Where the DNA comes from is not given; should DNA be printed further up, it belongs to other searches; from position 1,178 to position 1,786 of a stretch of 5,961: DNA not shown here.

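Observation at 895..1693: Promoter-to-hairpin two-gene accessory cassette (basic ORF102 plus acidic His-rich ORF107) between VP2 and Rep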

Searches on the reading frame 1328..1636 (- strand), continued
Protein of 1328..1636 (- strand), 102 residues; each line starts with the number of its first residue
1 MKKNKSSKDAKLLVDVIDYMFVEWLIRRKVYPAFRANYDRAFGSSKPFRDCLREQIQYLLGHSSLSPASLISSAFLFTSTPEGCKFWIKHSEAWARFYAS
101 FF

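Call 98: search_protein_families(library=phrogs, alignment_id=A2, max_evalue=0.01)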
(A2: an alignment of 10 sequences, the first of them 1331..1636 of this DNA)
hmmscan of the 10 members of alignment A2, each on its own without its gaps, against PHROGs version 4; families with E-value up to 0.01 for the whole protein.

A. member 1, window:1331-1636:- (102 aa): 0 families

B. families by the number of members that match (of 10 scanned): 5 families
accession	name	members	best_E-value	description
phrog_16354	-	4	0.00067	-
phrog_10949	-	1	5.7e-05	-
phrog_25460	-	1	0.002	-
phrog_24154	-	1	0.002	-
phrog_30073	-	1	0.0061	-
